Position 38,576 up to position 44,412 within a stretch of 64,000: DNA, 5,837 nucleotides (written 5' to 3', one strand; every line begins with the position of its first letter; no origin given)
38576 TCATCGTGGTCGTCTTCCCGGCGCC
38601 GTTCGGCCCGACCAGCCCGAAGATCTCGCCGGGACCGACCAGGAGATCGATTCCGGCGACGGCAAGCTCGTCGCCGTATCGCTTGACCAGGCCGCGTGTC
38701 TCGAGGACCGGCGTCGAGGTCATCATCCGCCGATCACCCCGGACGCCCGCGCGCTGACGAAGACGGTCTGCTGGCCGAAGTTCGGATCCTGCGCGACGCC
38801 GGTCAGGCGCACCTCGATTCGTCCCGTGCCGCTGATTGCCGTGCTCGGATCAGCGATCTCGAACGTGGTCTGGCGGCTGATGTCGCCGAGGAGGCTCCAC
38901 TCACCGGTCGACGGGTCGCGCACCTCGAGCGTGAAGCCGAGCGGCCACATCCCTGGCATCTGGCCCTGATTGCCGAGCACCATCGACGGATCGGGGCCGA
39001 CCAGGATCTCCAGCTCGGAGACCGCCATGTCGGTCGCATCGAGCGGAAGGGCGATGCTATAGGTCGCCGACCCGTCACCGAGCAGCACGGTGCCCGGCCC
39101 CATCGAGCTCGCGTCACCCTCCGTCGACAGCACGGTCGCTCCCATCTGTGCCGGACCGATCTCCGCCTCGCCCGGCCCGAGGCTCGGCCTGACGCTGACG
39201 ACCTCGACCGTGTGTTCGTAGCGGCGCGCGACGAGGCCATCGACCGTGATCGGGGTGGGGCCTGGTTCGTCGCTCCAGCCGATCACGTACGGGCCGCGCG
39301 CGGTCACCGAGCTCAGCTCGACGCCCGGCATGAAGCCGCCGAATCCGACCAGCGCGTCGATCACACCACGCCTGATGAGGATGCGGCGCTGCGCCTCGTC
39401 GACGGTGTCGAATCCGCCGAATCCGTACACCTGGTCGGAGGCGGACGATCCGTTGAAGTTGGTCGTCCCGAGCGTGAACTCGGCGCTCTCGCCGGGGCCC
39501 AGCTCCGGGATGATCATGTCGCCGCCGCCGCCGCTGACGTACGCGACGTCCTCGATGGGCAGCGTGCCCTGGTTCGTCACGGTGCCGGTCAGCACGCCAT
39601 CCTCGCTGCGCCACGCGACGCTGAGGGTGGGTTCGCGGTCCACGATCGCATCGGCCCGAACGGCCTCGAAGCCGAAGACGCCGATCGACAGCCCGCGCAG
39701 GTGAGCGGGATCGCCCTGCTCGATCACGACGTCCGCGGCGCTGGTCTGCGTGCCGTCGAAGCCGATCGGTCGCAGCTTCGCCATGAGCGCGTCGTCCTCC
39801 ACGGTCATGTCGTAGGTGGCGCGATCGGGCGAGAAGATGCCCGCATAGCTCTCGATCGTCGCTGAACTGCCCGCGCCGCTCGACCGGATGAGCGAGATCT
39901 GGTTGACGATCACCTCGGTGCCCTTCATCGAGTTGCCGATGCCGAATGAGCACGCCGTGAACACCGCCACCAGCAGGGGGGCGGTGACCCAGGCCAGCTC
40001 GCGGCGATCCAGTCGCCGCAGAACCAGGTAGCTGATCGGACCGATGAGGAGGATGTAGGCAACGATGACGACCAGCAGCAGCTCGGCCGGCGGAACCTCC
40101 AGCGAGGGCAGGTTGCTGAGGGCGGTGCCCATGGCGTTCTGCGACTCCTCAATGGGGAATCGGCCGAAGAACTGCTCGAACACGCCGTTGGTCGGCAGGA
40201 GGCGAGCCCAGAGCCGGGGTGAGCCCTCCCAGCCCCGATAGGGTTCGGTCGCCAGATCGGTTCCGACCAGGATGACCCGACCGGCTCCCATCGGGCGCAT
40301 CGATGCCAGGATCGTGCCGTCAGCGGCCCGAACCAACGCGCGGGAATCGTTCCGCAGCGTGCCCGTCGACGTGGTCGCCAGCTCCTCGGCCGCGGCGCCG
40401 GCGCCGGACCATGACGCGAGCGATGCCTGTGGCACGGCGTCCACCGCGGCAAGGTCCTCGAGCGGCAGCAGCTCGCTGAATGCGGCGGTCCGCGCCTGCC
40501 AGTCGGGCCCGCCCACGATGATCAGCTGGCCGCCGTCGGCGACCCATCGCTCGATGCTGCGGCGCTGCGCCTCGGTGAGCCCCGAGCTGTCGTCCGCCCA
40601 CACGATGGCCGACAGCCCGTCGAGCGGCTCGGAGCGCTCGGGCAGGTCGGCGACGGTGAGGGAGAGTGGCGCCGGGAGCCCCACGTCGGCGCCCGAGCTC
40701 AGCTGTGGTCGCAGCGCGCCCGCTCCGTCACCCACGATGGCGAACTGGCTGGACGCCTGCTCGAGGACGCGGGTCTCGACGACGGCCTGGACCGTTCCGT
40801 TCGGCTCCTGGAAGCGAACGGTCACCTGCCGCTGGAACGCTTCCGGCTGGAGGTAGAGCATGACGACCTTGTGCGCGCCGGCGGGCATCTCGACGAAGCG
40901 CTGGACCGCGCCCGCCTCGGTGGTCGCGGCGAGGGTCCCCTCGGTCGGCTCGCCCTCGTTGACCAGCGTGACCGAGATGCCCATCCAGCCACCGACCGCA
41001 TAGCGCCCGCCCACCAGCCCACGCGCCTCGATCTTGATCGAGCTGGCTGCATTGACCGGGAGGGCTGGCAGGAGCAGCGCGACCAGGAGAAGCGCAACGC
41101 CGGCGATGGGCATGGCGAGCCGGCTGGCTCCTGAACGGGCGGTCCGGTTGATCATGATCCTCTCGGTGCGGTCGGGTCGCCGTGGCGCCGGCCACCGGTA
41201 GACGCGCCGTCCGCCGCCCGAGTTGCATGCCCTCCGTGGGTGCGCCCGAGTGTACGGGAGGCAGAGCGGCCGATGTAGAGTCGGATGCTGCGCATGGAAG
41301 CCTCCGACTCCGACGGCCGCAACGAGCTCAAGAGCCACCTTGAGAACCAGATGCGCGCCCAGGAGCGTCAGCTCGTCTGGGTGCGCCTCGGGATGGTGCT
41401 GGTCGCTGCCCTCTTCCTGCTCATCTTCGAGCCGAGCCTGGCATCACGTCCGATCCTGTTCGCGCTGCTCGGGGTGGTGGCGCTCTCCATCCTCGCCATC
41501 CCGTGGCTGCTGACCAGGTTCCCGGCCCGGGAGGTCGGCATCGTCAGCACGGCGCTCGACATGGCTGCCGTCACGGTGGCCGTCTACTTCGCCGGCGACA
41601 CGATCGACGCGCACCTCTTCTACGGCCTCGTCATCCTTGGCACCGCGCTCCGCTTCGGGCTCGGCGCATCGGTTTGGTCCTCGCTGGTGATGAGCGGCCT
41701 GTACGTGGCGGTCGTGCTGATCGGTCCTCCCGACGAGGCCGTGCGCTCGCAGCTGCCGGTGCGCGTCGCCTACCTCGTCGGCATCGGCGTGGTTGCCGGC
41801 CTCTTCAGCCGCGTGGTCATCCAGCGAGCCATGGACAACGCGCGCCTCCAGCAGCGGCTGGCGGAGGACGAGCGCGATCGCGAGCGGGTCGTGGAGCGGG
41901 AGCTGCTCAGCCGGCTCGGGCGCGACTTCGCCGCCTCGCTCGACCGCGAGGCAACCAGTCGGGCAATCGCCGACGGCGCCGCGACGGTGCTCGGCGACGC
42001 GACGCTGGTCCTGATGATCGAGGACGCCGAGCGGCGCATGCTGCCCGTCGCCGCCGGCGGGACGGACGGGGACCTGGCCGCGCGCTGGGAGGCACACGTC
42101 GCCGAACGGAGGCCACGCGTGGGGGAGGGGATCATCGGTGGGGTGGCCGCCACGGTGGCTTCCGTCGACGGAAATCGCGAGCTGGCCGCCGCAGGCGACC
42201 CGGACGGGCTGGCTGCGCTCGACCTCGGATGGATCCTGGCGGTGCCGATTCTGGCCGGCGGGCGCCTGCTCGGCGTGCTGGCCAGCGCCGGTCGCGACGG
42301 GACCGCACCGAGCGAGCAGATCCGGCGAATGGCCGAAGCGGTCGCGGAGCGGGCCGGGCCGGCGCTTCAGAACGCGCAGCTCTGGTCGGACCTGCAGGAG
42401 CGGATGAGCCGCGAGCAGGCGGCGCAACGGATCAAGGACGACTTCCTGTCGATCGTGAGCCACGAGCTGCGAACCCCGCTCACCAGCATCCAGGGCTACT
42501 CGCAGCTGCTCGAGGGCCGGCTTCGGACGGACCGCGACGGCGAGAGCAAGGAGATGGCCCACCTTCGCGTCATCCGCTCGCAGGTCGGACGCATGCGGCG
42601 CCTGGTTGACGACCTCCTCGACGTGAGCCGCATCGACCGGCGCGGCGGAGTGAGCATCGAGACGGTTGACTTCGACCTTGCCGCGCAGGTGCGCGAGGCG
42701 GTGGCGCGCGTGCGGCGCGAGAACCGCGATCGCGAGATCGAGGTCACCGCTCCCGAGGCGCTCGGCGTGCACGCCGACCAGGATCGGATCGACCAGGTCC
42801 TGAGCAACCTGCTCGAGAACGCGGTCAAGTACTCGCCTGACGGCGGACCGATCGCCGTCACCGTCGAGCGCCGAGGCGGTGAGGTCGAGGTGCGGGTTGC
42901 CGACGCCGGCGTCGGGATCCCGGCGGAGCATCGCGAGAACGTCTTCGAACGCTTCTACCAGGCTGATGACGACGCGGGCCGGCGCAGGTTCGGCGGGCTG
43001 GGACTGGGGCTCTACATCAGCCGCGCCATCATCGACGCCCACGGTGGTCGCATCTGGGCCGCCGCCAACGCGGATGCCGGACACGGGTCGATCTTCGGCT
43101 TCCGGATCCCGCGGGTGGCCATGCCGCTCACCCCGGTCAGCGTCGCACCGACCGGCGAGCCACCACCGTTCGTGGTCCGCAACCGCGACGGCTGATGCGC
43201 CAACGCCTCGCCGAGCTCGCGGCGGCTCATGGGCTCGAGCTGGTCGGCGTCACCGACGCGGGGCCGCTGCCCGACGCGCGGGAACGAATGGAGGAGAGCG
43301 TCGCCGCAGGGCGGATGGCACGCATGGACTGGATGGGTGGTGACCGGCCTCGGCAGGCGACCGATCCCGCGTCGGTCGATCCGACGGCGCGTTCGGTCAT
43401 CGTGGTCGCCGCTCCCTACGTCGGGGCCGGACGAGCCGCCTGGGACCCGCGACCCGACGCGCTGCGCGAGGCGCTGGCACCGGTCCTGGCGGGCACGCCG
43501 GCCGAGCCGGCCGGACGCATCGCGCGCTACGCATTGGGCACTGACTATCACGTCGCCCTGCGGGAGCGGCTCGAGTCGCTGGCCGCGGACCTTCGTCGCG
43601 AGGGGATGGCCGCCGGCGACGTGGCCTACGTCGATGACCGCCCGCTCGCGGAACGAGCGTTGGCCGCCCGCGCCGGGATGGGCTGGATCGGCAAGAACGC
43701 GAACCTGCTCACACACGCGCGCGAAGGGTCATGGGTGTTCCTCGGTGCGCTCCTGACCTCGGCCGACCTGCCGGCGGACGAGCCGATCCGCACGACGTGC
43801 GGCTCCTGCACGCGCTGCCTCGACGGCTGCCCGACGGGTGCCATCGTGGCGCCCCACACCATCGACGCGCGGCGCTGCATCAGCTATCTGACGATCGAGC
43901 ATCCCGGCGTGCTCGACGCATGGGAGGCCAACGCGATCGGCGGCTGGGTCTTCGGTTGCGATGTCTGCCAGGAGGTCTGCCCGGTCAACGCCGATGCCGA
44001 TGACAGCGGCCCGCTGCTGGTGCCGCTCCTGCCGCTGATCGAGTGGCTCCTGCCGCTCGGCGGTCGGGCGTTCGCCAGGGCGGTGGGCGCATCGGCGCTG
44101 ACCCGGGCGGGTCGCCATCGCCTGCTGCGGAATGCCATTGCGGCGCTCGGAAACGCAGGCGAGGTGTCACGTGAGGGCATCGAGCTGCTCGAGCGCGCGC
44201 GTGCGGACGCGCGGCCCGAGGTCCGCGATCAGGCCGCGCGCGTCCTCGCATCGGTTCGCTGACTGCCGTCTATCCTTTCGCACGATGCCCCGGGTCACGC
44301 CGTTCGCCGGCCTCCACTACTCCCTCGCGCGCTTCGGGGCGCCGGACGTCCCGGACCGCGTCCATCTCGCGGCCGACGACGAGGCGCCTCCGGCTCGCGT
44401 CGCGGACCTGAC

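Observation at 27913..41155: Eight-gene, translationally coupled MoxR-DUF58-VWA (Bat-like) cluster extended by an ABC-2 exporter and giant membrane proteins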

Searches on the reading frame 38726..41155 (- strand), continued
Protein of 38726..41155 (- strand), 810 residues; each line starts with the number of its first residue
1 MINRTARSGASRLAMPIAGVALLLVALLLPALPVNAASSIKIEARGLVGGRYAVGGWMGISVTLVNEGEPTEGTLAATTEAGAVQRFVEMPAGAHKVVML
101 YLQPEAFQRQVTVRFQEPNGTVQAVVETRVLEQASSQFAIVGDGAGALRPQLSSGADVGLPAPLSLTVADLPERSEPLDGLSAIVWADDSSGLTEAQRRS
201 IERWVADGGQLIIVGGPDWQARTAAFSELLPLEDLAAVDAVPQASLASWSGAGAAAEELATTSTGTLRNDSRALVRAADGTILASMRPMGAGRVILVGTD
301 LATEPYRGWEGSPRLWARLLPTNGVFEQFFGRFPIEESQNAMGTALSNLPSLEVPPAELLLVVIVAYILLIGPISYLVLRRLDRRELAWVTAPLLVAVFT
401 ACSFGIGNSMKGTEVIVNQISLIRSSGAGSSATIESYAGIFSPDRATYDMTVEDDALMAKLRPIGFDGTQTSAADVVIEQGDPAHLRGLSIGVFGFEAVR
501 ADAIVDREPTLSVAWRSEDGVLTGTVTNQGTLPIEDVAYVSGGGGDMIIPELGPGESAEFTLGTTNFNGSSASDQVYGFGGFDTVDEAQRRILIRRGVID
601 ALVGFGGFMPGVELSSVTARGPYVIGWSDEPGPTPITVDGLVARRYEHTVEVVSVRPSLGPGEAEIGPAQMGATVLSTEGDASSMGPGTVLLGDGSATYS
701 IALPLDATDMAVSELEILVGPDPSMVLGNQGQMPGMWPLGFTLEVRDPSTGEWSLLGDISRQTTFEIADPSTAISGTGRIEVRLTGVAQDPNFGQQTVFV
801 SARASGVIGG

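Call 75: search_protein_families(library=pfam, max_evalue=0.001, proteins=[L122:8187-9059:+, L122:9062-9556:+, L122:9772-10344:+, L122:10319-11434:+, L122:11452-13752:+, L122:13755-14678:+, L122:14681-15547:+, L122:17012-17755:+, L122:18171-20135:+, L122:20131-22608:+])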
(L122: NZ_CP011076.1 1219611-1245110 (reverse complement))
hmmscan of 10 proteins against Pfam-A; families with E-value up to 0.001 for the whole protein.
L122:8187-9059:+ (291 aa): 1 family
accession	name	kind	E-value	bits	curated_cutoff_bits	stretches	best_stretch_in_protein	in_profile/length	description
PF00303.24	Thymidylat_synt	-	1.2e-98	329.9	24.3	1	37-291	2-266/266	Thymidylate synthase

L122:9062-9556:+ (165 aa): 1 family
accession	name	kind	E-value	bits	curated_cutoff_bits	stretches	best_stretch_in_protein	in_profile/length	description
PF00186.24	DHFR_1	-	1.9e-66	223.1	25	1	1-159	1-159/159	Dihydrofolate reductase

L122:9772-10344:+ (191 aa): 3 families
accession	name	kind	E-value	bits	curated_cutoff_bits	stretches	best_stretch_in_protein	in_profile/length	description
PF04542.20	Sigma70_r2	-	1.2e-13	51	24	1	30-96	1-69/71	Sigma-70 region 2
PF04545.22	Sigma70_r4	-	2.3e-11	43.5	24.1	1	133-180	2-49/50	Sigma-70, region 4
PF08281.18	Sigma70_r4_2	-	4.9e-11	42.5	25.7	1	128-177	3-52/54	Sigma-70, region 4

L122:10319-11434:+ (372 aa): 3 families
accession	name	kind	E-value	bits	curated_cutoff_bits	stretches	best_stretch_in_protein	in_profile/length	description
PF04053.20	B-prop_COPA_B_2nd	-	2e-06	27.9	57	1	246-361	57-167/248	COPA/B second beta-propeller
PF24797.1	Beta-prop_WDR35_TULP_N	-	1.6e-05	24.7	80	0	250-294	148-193/332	WDR35/TULP4 N-terminal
PF24817.1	WD40_WDHD1_1st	-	0.00012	21.8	109.9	0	168-296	129-262/291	WDHD1 first WD40 domain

L122:11452-13752:+ (767 aa): 0 families

L122:13755-14678:+ (308 aa): 3 families
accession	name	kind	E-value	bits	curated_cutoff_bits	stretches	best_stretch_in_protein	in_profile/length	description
PF00005.33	ABC_tran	-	2.9e-28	99.6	25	1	17-160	1-136/137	ABC transporter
PF13304.12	AAA_21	-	7e-14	53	27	2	123-195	228-302/304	AAA domain, putative AbiEii toxin, Type IV TA system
PF13732.12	DrrA1-3_C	-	2.6e-05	25.3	27.4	1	231-301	17-79/81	ATP-binding protein DrrA1-3-like, C-terminal domain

L122:14681-15547:+ (289 aa): 4 families
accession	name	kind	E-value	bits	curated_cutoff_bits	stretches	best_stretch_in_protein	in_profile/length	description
PF12679.13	ABC2_membrane_2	-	2e-17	63.8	27.2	1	9-235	3-246/283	ABC-2 family transporter protein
PF12698.13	ABC2_membrane_3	-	1.4e-08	34.7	31.6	1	50-263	152-341/347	ABC-2 family transporter protein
PF12730.13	ABC2_membrane_4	-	1.9e-08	34.9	27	1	19-186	10-177/179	ABC-2 family transporter protein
PF01061.29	ABC2_membrane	-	0.00068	19.7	26.9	1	9-192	6-181/211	ABC-2 type transporter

L122:17012-17755:+ (248 aa): 2 families
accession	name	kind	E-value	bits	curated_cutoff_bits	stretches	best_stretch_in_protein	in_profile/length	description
PF01709.26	Transcrip_reg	-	1e-66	224.1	27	1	79-236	1-160/160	TACO1/YebC second and third domain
PF20772.2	TACO1_YebC_N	-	6.3e-24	84.7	36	1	3-72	2-72/73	TACO1/YebC protein N-terminal domain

L122:18171-20135:+ (655 aa): 4 families
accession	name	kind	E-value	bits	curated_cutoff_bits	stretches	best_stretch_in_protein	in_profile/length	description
PF00204.31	DNA_gyraseB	-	6.7e-58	195.4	27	1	234-402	1-172/173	DNA gyrase B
PF00986.26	DNA_gyraseB_C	-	2.1e-29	101.9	29.8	1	583-644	2-63/63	DNA gyrase B subunit, carboxyl terminus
PF01751.28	Toprim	-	2.7e-15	56.7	23.1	1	435-544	1-93/96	Toprim domain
PF02518.31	HATPase_c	-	2.6e-12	47.6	26.4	1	36-184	3-108/111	Histidine kinase-, DNA gyrase B-, and HSP90-like ATPase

L122:20131-22608:+ (826 aa): 2 families
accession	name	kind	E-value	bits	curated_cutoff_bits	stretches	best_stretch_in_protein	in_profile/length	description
PF00521.26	DNA_topoisoIV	-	6e-151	503.6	31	1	33-478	1-431/432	DNA gyrase/topoisomerase IV, subunit A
PF03989.18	DNA_gyraseA_C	-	3.9e-32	109.9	27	3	669-710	6-47/48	DNA gyrase C-terminal domain, beta-propeller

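Call 78: get_annotated_region(hit=H2, flank=9000)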
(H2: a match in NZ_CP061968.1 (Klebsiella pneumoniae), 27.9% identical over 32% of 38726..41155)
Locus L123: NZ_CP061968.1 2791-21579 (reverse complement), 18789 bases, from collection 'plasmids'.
description: Klebsiella pneumoniae strain LZK001 plasmid unnamed3, complete sequence
organism: Klebsiella pneumoniae (NCBI taxid 573)
taxonomy: Bacteria; Pseudomonadota; Gammaproteobacteria; Enterobacterales; Enterobacteriaceae; Klebsiella; Klebsiella pneumoniae
host: -; source: Homo sapiens,whole organism,bile; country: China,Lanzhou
typing (MOB-suite, as given by PLSDB): non-mobilizable
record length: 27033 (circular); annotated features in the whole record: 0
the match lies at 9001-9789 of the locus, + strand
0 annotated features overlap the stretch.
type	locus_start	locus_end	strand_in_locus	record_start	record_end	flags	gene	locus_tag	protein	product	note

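Call 81: search_protein_families(library=pfam, max_evalue=0.001, proteins=[L123:3016-4590:+, L123:4593-5915:-, L123:6267-6986:-, L123:7143-7733:-, L123:7891-10635:+, L123:10314-11558:+, L123:11558-12625:+, L123:12481-13944:+, L123:13973-14812:+, L123:15840-17705:-])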
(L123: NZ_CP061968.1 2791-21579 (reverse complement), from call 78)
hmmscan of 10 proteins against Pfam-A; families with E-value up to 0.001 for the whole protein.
L123:3016-4590:+ (525 aa): 2 families
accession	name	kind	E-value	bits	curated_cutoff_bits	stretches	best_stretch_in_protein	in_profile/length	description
PF01256.23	Carb_kinase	-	1.3e-58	198.8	27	1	260-514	1-241/242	NAD(P)H-hydrate dehydratase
PF03853.21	YjeF_N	-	1.2e-55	188.5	24.9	1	32-201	3-169/169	YjeF-related protein N-terminus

L123:4593-5915:- (441 aa): 3 families
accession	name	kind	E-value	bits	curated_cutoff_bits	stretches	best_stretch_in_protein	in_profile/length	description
PF00990.26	GGDEF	-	4.9e-46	156.9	23.8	1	63-218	1-157/161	Diguanylate cyclase, GGDEF domain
PF13487.12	HD_5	-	1.6e-43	148.8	27.2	1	248-412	3-170/170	HD domain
PF01966.28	HD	-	7e-23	81.6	22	1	259-381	1-116/116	HD domain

L123:6267-6986:- (240 aa): 0 families

L123:7143-7733:- (197 aa): 0 families

L123:7891-10635:+ (915 aa): 1 family
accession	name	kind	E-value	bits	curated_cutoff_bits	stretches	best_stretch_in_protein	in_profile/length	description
PF14258.12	DUF4350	-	6.6e-06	26.9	30.4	1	261-377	37-158/181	Domain of unknown function (DUF4350)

L123:10314-11558:+ (415 aa): 3 families
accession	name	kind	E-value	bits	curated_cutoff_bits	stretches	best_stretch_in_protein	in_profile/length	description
PF00005.33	ABC_tran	-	2.7e-26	93.3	25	1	124-267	1-136/137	ABC transporter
PF13304.12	AAA_21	-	2.4e-13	51.3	27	1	231-300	197-301/304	AAA domain, putative AbiEii toxin, Type IV TA system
PF13732.12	DrrA1-3_C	-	2.4e-09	38.2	27.4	1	322-408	2-80/81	ATP-binding protein DrrA1-3-like, C-terminal domain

L123:11558-12625:+ (356 aa): 3 families
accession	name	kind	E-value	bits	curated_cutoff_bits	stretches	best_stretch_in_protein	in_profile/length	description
PF12679.13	ABC2_membrane_2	-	2e-16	60.5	27.2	1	77-208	73-209/283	ABC-2 family transporter protein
PF12698.13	ABC2_membrane_3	-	6.4e-10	39.1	31.6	1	72-202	162-288/347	ABC-2 family transporter protein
PF01061.29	ABC2_membrane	-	4.8e-08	33.2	26.9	1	33-201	20-180/211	ABC-2 type transporter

L123:12481-13944:+ (488 aa): 0 families

L123:13973-14812:+ (280 aa): 1 family
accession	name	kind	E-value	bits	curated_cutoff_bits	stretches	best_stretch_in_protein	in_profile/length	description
PF00795.27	CN_hydrolase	-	7.1e-56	189.8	23.2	1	5-248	1-254/256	Carbon-nitrogen hydrolase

L123:15840-17705:- (622 aa): 11 families
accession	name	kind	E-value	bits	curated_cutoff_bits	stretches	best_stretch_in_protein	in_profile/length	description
PF01512.22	Complex1_51K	-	2.9e-46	157.5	31.2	1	183-354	1-149/150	Nuo51 FMN-binding domain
PF10589.14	NADH_4Fe-4S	-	8.2e-37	125.4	23.5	1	465-549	1-85/85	NADH-ubiquinone oxidoreductase-F iron-sulfur binding region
PF13187.11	Fer4_9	-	2e-08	34.6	27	1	572-619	1-52/52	4Fe-4S dicluster domain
PF00037.32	Fer4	-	2.2e-08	34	21.1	2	598-620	2-24/24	4Fe-4S binding domain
PF12838.12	Fer4_7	-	7.8e-08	33.1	27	1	572-618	1-52/52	4Fe-4S dicluster domain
PF13237.11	Fer4_10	-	1.1e-07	32.1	25.5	1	566-615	2-53/53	4Fe-4S dicluster domain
PF12837.12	Fer4_6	-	1.2e-06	28.6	25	1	599-619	4-24/24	4Fe-4S binding domain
PF12797.12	Fer4_2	-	2.5e-06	27.5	24.5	0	597-615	3-21/22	4Fe-4S binding domain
PF01257.25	2Fe-2S_thioredx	-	3.5e-06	27.4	24.8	1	32-105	66-143/145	Thioredoxin-like [2Fe-2S] ferredoxin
PF14697.11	Fer4_21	-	7e-06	26.5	35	1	567-619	2-57/59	4Fe-4S dicluster domain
PF10531.15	SLBB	-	0.00022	21.4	27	1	378-426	2-53/55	SLBB domain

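Call 100: search_protein_families(library=padloc, max_evalue=0.001, proteins=[window:38726-41155:-, L001:14175-16016:+])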
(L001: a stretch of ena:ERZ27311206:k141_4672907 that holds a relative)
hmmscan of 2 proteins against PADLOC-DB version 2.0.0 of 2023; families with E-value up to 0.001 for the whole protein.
window:38726-41155:- (810 aa): 0 families

L001:14175-16016:+ (614 aa): 0 families

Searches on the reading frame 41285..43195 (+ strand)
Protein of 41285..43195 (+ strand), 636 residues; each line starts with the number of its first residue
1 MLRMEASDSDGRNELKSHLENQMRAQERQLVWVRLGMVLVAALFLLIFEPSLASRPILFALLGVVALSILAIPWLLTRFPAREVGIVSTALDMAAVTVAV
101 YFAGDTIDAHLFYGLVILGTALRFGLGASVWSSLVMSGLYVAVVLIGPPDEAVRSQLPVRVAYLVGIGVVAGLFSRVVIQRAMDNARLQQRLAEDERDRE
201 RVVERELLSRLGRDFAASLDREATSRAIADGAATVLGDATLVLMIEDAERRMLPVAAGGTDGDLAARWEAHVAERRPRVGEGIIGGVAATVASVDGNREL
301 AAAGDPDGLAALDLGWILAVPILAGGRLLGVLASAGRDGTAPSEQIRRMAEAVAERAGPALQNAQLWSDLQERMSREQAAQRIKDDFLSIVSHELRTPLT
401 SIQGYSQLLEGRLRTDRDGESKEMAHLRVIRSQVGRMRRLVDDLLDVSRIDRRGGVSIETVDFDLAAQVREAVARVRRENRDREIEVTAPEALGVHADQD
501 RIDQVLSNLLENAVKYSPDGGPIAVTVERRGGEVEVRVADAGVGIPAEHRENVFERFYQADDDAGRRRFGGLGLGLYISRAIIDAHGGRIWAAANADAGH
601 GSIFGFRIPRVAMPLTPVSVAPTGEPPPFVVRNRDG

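Call 59: search_protein_families(library=pfam, max_evalue=0.001, proteins=[window:41285-43195:+])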
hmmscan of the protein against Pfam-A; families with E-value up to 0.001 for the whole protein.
window:41285-43195:+ (636 aa): 6 families
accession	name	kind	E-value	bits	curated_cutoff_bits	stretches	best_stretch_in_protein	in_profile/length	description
PF02518.31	HATPase_c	-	1.4e-29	103.2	26.4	1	498-610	2-109/111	Histidine kinase-, DNA gyrase B-, and HSP90-like ATPase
PF00512.31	HisKA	-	1.4e-18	67.1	26.9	1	384-452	2-65/66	His Kinase A (phospho-acceptor) domain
PF13185.12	GAF_2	-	7.8e-08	33.1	28.6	1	219-362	2-136/136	GAF domain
PF01590.32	GAF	-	3.1e-06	28.2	22.4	1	220-360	1-132/133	GAF domain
PF13581.12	HATPase_c_2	-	0.00019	21.8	27.4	1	501-584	31-110/127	Histidine kinase-like ATPase domain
PF13492.12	GAF_3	-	0.00095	20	27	0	230-363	11-129/129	GAF domain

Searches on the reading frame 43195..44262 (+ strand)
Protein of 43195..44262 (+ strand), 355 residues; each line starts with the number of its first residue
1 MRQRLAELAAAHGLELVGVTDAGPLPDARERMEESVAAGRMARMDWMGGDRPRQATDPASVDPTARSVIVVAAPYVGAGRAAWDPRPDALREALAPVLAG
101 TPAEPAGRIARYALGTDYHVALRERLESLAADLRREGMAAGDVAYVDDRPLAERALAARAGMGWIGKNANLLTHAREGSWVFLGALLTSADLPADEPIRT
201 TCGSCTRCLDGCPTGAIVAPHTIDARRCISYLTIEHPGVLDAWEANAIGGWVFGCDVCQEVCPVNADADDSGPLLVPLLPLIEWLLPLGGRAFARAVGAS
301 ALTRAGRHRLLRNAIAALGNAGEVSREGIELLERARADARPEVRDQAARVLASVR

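Call 59: search_protein_families(library=pfam, max_evalue=0.001, proteins=[window:43195-44262:+])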
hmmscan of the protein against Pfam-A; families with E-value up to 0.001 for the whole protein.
window:43195-44262:+ (355 aa): 5 families
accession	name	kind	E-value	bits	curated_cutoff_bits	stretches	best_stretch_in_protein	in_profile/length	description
PF13484.11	Fer4_16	-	1.8e-21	77.1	30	1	201-265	1-66/66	4Fe-4S double cluster binding domain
PF08331.15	QueG_DUF1730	-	1.4e-13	51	25.1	1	57-147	3-76/77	Epoxyqueuosine reductase QueG, DUF1730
PF13187.11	Fer4_9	-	2.4e-05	24.7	27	0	200-217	35-52/52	4Fe-4S dicluster domain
PF12838.12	Fer4_7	-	0.00026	21.8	27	1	201-266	1-52/52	4Fe-4S dicluster domain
PF13237.11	Fer4_10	-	0.00052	20.3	25.5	0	200-216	7-25/53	4Fe-4S dicluster domain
